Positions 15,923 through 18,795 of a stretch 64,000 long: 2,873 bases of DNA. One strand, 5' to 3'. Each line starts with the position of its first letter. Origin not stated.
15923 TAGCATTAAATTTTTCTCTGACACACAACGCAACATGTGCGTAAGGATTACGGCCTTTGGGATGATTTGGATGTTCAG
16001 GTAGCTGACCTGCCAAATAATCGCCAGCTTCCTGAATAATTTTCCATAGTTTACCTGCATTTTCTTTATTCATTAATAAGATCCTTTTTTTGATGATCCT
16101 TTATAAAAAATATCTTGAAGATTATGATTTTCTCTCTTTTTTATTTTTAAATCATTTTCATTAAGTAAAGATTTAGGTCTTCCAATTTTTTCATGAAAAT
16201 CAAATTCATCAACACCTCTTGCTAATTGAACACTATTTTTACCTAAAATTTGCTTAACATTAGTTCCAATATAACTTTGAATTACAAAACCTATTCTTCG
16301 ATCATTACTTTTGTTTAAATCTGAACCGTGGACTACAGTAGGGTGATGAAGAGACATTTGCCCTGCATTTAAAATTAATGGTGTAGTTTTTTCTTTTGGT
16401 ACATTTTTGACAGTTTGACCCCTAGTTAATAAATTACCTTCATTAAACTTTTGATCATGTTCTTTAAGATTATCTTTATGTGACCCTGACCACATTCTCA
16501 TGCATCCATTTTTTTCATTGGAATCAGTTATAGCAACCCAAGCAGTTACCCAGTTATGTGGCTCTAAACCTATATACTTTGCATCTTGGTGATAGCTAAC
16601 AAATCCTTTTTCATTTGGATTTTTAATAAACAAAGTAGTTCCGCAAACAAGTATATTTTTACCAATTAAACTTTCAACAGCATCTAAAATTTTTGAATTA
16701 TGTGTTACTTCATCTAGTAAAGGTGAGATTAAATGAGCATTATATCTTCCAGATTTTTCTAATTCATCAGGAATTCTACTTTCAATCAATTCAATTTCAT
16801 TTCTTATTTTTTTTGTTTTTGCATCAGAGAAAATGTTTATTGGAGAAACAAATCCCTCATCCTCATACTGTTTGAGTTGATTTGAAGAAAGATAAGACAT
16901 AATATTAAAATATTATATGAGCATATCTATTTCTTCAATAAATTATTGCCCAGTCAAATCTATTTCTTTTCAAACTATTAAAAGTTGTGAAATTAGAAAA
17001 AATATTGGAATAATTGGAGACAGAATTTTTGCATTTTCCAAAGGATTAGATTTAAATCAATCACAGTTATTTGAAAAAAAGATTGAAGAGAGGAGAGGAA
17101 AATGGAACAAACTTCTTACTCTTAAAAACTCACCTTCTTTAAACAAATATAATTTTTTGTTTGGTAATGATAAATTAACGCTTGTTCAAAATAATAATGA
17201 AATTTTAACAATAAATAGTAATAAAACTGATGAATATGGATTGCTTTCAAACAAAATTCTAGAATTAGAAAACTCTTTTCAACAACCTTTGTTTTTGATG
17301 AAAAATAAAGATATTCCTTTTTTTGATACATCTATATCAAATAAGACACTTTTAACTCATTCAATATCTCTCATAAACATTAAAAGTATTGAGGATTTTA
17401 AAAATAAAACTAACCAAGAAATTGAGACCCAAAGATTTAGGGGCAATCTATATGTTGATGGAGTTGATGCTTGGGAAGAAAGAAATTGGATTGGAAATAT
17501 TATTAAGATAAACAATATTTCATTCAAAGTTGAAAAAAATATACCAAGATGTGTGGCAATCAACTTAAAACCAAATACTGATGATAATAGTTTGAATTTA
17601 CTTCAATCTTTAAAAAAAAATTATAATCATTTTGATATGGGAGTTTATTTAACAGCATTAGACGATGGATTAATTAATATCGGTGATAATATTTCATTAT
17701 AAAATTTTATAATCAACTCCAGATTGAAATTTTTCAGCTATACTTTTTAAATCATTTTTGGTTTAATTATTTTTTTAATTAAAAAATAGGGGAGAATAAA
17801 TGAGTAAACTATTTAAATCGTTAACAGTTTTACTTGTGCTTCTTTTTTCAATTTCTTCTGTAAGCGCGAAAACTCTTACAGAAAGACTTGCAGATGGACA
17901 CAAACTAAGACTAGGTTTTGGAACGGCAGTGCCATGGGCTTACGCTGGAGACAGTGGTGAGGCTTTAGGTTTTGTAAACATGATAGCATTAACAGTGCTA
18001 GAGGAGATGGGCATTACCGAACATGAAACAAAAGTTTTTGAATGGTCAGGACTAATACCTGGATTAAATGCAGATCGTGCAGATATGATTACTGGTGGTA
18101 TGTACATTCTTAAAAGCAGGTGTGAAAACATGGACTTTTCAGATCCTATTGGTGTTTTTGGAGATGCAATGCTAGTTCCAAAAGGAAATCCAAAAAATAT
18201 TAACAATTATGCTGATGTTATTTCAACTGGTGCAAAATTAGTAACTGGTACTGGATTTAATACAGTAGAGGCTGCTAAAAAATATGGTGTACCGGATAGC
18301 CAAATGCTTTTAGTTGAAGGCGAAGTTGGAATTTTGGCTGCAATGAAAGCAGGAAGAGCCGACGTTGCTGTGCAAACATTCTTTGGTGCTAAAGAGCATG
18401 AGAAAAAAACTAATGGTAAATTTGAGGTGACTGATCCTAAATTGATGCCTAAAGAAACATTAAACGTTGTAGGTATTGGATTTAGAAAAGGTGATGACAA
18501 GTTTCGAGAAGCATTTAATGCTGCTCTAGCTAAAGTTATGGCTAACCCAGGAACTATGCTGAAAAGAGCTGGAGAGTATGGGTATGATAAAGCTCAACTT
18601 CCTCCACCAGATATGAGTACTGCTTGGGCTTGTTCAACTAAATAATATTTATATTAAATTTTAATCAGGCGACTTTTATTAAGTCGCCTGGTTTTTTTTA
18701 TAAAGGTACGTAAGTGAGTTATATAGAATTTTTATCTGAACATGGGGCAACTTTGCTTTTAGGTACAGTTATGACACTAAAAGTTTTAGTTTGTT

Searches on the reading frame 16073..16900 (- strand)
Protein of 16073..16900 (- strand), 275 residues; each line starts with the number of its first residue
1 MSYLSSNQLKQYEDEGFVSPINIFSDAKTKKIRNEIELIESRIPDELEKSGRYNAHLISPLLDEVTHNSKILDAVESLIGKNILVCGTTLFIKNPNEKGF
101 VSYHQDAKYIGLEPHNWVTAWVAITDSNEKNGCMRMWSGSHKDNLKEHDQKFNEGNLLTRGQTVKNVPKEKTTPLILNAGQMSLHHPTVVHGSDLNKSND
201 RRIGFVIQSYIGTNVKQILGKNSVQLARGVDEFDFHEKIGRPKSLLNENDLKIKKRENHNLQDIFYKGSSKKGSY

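Call 3: search_protein_families(library=pfam, proteins=[window:16073-16900:-])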
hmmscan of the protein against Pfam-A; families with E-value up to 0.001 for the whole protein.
window:16073-16900:- (275 aa): 1 family
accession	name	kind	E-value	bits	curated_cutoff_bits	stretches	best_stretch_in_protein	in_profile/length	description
PF05721.19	PhyH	-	3.9e-27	96.4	22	1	12-203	1-212/213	Phytanoyl-CoA dioxygenase (PhyH)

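Call 4: search_protein_families(library=ncbifam, proteins=[window:16073-16900:-])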
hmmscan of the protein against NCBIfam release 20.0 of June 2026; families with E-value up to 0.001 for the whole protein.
window:16073-16900:- (275 aa): 5 families
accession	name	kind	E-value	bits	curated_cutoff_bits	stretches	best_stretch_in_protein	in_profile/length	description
TIGR01762.1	chlorin-enz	subfamily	8.4e-20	71.3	226.3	1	3-144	2-160/288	chlorinating enzyme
NF052437.1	MPhHdxlPhnYGIM8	equivalog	2.7e-07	30.3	500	1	5-150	6-162/260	methylphosphonate hydroxylase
TIGR02408.1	ectoine_ThpD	equivalog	8.7e-07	28.5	336.5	1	4-145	17-173/277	ectoine hydroxylase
NF045813.1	DxPntBtaHylase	equivalog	2.1e-05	24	550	1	94-198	127-233/285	1-deoxypentalenic acid 11-beta-hydroxylase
TIGR04324.1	SpoChoClust_2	subfamily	0.00011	21.8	150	1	73-205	81-208/248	sporadic carbohydrate cluster 2OG-Fe(II) oxygenase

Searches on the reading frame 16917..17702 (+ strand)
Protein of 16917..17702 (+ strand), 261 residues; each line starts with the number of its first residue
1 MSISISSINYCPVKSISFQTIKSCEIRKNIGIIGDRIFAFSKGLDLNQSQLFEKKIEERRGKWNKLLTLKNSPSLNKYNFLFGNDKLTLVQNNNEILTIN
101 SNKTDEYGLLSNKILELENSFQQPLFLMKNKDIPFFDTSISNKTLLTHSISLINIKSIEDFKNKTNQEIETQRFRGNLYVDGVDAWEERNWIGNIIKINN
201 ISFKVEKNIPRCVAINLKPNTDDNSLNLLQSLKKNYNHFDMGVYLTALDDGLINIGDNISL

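Call 3: search_protein_families(library=pfam, proteins=[window:16917-17702:+])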
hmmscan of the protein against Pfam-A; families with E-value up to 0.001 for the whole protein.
window:16917-17702:+ (261 aa): 1 family
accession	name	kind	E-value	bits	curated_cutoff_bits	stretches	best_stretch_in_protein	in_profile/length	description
PF03473.23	MOSC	-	2.1e-13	50.8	22.7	1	149-259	11-119/120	MOSC domain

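Call 4: search_protein_families(library=ncbifam, proteins=[window:16917-17702:+])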
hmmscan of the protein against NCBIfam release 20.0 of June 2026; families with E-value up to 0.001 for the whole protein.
window:16917-17702:+ (261 aa): 0 families

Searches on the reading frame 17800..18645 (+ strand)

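Call 3: search_protein_families(library=pfam, proteins=[window:17800-18645:+])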
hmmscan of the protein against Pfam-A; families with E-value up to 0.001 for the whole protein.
window:17800-18645:+ (281 aa): 2 families
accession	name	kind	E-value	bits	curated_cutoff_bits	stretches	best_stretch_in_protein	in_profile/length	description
PF00497.25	SBP_bac_3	-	1.2e-22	80.6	26.4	1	42-249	8-119/132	Bacterial extracellular solute-binding proteins, family 3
PF10613.14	Lig_chan-Glu_bd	-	1e-05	26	30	1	58-127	45-112/115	Ligated ion channel L-glutamate- and glycine-binding site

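Call 4: search_protein_families(library=ncbifam, proteins=[window:17800-18645:+])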
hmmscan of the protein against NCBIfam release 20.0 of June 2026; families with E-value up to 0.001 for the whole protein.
window:17800-18645:+ (281 aa): 7 families
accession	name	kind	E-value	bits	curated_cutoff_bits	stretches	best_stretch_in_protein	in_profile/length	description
TIGR02995.1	ectoine_ehuB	equivalog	4.4e-47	160.6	190.9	1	8-266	7-265/275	ectoine/hydroxyectoine ABC transporter substrate-binding protein EhuB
NF008426.0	PRK11260.1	equivalog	1.1e-23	83.9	312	1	4-254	11-253/266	cystine ABC transporter substrate-binding protein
TIGR01096.1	3A0103s03R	subfamily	4e-19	69.1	256.35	1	12-249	6-239/250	lysine/arginine/ornithine ABC transporter substrate-binding protein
NF007029.0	PRK09495.1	equivalog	3.5e-11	43.3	303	1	19-249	10-232/248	glutamine ABC transporter substrate-binding protein GlnH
NF011965.0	PRK15437.1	equivalog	9.9e-11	41.7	459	1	8-260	4-252/260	histidine ABC transporter substrate-binding protein HisJ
NF011586.0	PRK15010.1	equivalog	9.9e-08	31.8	440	1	33-260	25-252/260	lysine/arginine/ornithine ABC transporter substrate-binding protein ArgT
NF041764.1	ArtI_Ecoli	equivalog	0.00024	20.6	522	1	52-249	40-230/243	arginine ABC transporter substrate-binding protein ArtI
